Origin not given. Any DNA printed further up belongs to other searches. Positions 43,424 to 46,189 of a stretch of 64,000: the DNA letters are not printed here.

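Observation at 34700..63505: A 29 kb, 20-gene single-strand glycan locus built mostly from families with no assigned activity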

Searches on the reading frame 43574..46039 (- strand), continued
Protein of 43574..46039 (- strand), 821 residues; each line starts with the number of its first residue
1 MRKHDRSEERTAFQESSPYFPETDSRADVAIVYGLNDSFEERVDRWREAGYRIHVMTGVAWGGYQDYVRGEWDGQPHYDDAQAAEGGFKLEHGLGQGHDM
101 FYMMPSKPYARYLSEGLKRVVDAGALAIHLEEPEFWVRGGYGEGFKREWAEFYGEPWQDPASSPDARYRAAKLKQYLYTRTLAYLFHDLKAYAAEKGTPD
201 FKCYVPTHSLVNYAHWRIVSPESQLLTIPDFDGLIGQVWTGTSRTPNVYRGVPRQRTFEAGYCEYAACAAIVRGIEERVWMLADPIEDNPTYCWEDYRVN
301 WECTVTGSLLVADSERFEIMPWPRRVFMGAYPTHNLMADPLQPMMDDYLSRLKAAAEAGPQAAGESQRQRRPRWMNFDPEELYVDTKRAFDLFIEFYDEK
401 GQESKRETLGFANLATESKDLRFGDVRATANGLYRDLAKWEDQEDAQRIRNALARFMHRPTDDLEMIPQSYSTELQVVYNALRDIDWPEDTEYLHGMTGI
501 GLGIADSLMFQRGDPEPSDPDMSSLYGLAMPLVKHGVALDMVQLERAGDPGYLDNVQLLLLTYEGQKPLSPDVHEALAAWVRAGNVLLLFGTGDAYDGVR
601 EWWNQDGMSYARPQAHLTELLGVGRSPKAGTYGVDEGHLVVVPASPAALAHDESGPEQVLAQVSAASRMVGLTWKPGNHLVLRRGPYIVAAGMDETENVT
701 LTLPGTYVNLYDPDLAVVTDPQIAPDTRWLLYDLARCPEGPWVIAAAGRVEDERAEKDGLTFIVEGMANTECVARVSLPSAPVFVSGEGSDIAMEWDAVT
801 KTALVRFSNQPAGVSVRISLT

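Call 51: search_protein_families(library=pfam, proteins=[L003:8561-9973:+, L003:12466-13953:+, L003:16673-18850:+, L012:12502-14838:+, L012:9217-9951:+, L012:19401-21992:+, L012:17837-19354:+, L006:12419-13450:+, L017:12178-14556:+, L009:8345-9805:+], max_evalue=0.0001)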
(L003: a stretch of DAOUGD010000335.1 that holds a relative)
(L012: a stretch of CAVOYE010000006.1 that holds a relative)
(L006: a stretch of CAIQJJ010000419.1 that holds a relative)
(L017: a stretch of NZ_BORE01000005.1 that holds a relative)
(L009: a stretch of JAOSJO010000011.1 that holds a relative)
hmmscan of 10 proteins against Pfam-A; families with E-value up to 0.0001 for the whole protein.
L003:8561-9973:+ (470 aa): 0 families

L003:12466-13953:+ (495 aa): 7 families
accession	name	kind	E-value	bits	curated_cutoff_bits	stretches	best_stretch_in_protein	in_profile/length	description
PF13424.12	TPR_12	-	7e-21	74.6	30.1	1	402-473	2-76/77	Tetratricopeptide repeat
PF00515.34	TPR_1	-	2e-14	53.1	27.8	0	445-469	4-28/34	Tetratricopeptide repeat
PF13374.12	TPR_10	-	6.3e-13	48.7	27.5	0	403-437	2-36/42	Tetratricopeptide repeat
PF07719.23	TPR_2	-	2.3e-12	46.4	27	0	445-469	4-28/34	Tetratricopeptide repeat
PF13176.12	TPR_7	-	3.1e-08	33.5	27.9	0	245-270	1-26/36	Tetratricopeptide repeat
PF13181.12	TPR_8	-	7.6e-08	32.4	25.7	0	451-475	3-27/34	Tetratricopeptide repeat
PF17874.7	TPR_MalT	-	6e-06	26.2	45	1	337-468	61-187/336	MalT-like TPR region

L003:16673-18850:+ (725 aa): 2 families
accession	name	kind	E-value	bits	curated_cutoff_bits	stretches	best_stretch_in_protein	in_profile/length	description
PF02901.20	PFL-like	-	9.1e-78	262.9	24.3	1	137-574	157-634/647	Pyruvate formate lyase-like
PF01228.26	Gly_radical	-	3.5e-12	47.2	22.2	1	620-708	15-105/106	Glycine radical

L012:12502-14838:+ (778 aa): 2 families
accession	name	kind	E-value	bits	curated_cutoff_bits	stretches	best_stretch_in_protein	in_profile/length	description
PF02901.20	PFL-like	-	2.1e-80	271.6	24.3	1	212-640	188-647/647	Pyruvate formate lyase-like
PF01228.26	Gly_radical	-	4.4e-14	53.3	22.2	1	659-759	4-105/106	Glycine radical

L012:9217-9951:+ (244 aa): 1 family
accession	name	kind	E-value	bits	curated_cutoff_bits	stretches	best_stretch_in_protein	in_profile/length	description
PF01261.30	AP_endonuc_2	-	3e-21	76.7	31.1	1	20-219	2-233/249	Xylose isomerase-like TIM barrel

L012:19401-21992:+ (863 aa): 0 families

L012:17837-19354:+ (505 aa): 2 families
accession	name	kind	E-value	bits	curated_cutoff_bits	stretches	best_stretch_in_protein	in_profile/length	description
PF00370.27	FGGY_N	-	2e-68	231.1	28.8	1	14-259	1-245/245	FGGY family of carbohydrate kinases, N-terminal domain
PF02782.22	FGGY_C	-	3e-42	145.1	27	1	269-454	2-195/198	FGGY family of carbohydrate kinases, C-terminal domain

L006:12419-13450:+ (343 aa): 0 families

L017:12178-14556:+ (792 aa): 3 families
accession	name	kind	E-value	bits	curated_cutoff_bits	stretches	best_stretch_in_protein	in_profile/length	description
PF20736.2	Glyco_hydro127M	-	4.9e-25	87.9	24.2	1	411-503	4-95/95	Beta-L-arabinofuranosidase, GH127 middle domain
PF07944.18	Beta-AFase-like_GH127_cat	-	2.8e-20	73.1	24.9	1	93-395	62-373/376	Beta-L-arabinofuranosidase, GH127 catalytic domain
PF16990.11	CBM_35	-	3.4e-08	34.3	28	1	664-787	2-121/121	Carbohydrate binding module (family 35)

L009:8345-9805:+ (486 aa): 2 families
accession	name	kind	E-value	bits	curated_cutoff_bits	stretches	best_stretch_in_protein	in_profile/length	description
PF14323.11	GxGYxYP_C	-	4.5e-14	53.3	27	1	321-378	3-56/242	GxGYxYP putative glycoside hydrolase C-terminal domain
PF20957.2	GxGYxYP_N_2nd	-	5.1e-10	39.8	24.5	1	137-213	1-68/68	GxGYxYP_N second domain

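Call 52: search_protein_families(library=pfam, alignment_id=A1, max_evalue=1)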
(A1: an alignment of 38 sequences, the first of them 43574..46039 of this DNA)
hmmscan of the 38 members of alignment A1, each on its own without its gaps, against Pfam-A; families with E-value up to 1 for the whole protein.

A. member 1, window:43574-46039:- (821 aa): 1 family
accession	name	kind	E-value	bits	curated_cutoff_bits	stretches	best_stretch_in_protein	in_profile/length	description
PF14258.12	DUF4350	-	0.025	15.3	30.4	1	532-595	16-77/181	Domain of unknown function (DUF4350)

B. families by the number of members that match (of 38 scanned): 13 families
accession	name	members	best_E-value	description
PF14258.12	DUF4350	25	0.00021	Domain of unknown function (DUF4350)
PF17821.6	DUF5583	4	0.046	Family of unknown function (DUF5583)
PF16309.10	DUF4951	3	0.063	Domain of unknown function (DUF4951)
PF22369.2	GLMA_2nd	2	0.0024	GLMA-like, second domain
PF17660.6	BTRD1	2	0.11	Polyglycine hydrolase-like, structural repeat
PF15399.11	DUF4620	1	0.035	Domain of unknown function (DUF4620)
PF20010.5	Collagen_trimer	1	0.054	Collagen trimerization domain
PF12585.13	DUF3759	1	0.069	Protein of unknown function (DUF3759)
PF23359.1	Lsr2_DNA-bd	1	0.12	Lsr2 DNA-binding domain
PF08402.16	TOBE_2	1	0.13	TOBE domain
PF01863.23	YgjP-like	1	0.19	YgjP-like, metallopeptidase domain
PF12710.13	HAD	1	0.24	haloacid dehalogenase-like hydrolase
PF13709.12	DUF4159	1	0.25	Domain of unknown function (DUF4159)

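Call 59: find_encoding_contigs(protein=P0002, flank=10000, max_places=2)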
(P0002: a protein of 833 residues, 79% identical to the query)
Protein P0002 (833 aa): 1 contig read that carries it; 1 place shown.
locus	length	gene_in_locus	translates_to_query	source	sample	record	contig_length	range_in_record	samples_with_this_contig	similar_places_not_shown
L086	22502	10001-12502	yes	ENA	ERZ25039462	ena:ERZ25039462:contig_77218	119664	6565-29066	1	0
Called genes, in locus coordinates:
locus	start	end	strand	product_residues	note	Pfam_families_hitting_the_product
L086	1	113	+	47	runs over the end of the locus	-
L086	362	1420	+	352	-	PF01408:GFO_IDH_MocA, PF22725:GFO_IDH_MocA_C3, PF02894:GFO_IDH_MocA_C (weak)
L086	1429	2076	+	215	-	PF20957:GxGYxYP_N_2nd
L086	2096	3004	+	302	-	PF14323:GxGYxYP_C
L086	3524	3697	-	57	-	-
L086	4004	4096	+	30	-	-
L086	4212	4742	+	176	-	PF01408:GFO_IDH_MocA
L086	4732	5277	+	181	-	PF22725:GFO_IDH_MocA_C3 (faint)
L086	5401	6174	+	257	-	PF01261:AP_endonuc_2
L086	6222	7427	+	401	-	PF12708:Pect-lyase_RHGA_epim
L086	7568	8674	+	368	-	PF01408:GFO_IDH_MocA, PF02894:GFO_IDH_MocA_C, PF22725:GFO_IDH_MocA_C3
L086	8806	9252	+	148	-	PF01408:GFO_IDH_MocA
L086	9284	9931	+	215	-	PF22725:GFO_IDH_MocA_C3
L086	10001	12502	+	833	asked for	-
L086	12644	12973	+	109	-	-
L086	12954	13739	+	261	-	PF16216:GxGYxYP_N (weak)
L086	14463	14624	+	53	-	PF14323:GxGYxYP_C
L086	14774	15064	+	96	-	PF14323:GxGYxYP_C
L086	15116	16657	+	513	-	PF16216:GxGYxYP_N (weak), PF20957:GxGYxYP_N_2nd (faint)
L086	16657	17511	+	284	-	PF14323:GxGYxYP_C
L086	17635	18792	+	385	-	PF01074:Glyco_hydro_38N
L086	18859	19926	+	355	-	-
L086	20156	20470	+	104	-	-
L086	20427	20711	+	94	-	PF17677:Glyco_hydro38C2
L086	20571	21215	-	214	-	-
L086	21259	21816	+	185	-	PF00005:ABC_tran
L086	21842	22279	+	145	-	-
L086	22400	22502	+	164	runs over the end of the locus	PF01872:RibD_C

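Call 85: search_protein_representatives(alignment_id=A1)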
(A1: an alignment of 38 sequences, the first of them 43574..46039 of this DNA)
Query: 38 sequences, 797 profile positions. Proteins with E-value up to 0.001 (for the whole library): 1771; up to 1e-10: 1362; up to 1e-30: 686. The best 150 are listed.
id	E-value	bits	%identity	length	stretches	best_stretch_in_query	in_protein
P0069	0.0e+00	1221.2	-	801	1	1-795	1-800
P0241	0.0e+00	1012.5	-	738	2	3-334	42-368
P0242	1.9e-283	958.7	-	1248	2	4-335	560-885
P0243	2.8e-267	905.3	-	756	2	7-334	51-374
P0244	4.6e-266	901.2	-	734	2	2-332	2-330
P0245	1.2e-258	876.7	-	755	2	1-329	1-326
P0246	8.4e-258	873.9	-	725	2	7-330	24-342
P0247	4.2e-254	861.7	-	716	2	10-337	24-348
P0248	1.3e-251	853.5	-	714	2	4-339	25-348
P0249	3.0e-250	848.9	-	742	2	5-335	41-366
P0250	8.2e-242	821.0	-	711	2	8-336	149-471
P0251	3.1e-241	819.1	-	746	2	2-335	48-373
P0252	4.4e-238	808.7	-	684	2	4-336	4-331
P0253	3.9e-236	802.3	-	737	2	5-334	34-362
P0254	2.6e-235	799.6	-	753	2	3-339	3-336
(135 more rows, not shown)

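Call 88: find_encoding_contigs(protein=P0110, flank=8000, max_places=1)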
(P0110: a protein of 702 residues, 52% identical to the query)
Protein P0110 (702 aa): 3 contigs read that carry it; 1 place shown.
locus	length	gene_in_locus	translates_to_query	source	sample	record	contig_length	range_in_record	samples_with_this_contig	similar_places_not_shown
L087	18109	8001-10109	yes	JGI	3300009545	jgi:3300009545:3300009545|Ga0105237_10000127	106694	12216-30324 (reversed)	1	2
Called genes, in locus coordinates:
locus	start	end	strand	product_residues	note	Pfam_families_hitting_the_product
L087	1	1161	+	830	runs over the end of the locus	PF08305:NPCBM, PF16875:Glyco_hydro_36N, PF02065:Melibiase, PF16874:Glyco_hydro_36C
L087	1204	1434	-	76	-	-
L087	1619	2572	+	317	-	PF00356:LacI (weak), PF00532:Peripla_BP_1, PF13377:Peripla_BP_3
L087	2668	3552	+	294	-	PF07963:N_methyl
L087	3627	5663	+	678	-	PF17801:Melibiase_C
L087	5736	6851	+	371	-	PF00392:GntR, PF00532:Peripla_BP_1 (weak), PF13407:Peripla_BP_4 (weak), PF13377:Peripla_BP_3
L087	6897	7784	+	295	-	PF07963:N_methyl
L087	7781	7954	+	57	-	-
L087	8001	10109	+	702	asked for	-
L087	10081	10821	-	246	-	PF01728:FtsJ (weak), PF13489:Methyltransf_23, PF01209:Ubie_methyltran, PF05175:MTS (weak), PF13847:Methyltransf_31, PF08241:Methyltransf_11, PF08242:Methyltransf_12, PF13649:Methyltransf_25, +1 more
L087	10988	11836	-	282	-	PF00528:BPD_transp_1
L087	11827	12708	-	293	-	PF00528:BPD_transp_1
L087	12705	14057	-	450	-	PF01547:SBP_bac_1, PF13416:SBP_bac_8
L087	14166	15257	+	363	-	PF00392:GntR, PF00532:Peripla_BP_1, PF13407:Peripla_BP_4, PF13377:Peripla_BP_3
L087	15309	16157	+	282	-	PF07963:N_methyl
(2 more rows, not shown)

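Call 89: find_encoding_contigs(protein=P0040, flank=10000, max_places=1)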
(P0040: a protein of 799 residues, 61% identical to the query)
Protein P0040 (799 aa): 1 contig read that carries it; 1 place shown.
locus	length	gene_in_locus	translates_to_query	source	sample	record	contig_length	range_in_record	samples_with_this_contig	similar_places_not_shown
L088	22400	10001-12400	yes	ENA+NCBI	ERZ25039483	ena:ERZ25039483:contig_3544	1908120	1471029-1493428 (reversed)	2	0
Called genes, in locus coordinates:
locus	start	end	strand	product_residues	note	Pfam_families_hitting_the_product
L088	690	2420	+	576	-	PF00496:SBP_bac_5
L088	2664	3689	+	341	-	PF00528:BPD_transp_1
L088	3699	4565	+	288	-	PF00528:BPD_transp_1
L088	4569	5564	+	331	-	PF00005:ABC_tran, PF13304:AAA_21 (faint), PF08352:oligo_HPY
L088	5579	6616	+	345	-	PF00005:ABC_tran, PF08352:oligo_HPY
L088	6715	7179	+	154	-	PF00392:GntR, PF14502:HTH_41, PF08279:HTH_11 (weak)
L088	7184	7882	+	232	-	PF00532:Peripla_BP_1, PF13407:Peripla_BP_4 (weak), PF13377:Peripla_BP_3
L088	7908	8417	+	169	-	PF01408:GFO_IDH_MocA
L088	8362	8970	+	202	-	PF22725:GFO_IDH_MocA_C3, PF02894:GFO_IDH_MocA_C (weak)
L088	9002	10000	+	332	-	PF01408:GFO_IDH_MocA, PF02894:GFO_IDH_MocA_C, PF22725:GFO_IDH_MocA_C3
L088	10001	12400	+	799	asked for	-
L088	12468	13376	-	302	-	PF14323:GxGYxYP_C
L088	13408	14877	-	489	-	PF16216:GxGYxYP_N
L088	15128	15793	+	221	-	-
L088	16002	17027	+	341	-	-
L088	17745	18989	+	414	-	PF00535:Glycos_transf_2, PF13641:Glyco_tranf_2_3, PF13632:Glyco_trans_2_3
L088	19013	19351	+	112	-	PF01740:STAS, PF13466:STAS_2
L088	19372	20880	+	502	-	PF07228:SpoIIE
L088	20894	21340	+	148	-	PF13581:HATPase_c_2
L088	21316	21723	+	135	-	PF00072:Response_reg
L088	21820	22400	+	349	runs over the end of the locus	PF01073:3Beta_HSD, PF01370:Epimerase, PF04321:RmlD_sub_bind, PF05368:NmrA (faint), PF16363:GDP_Man_Dehyd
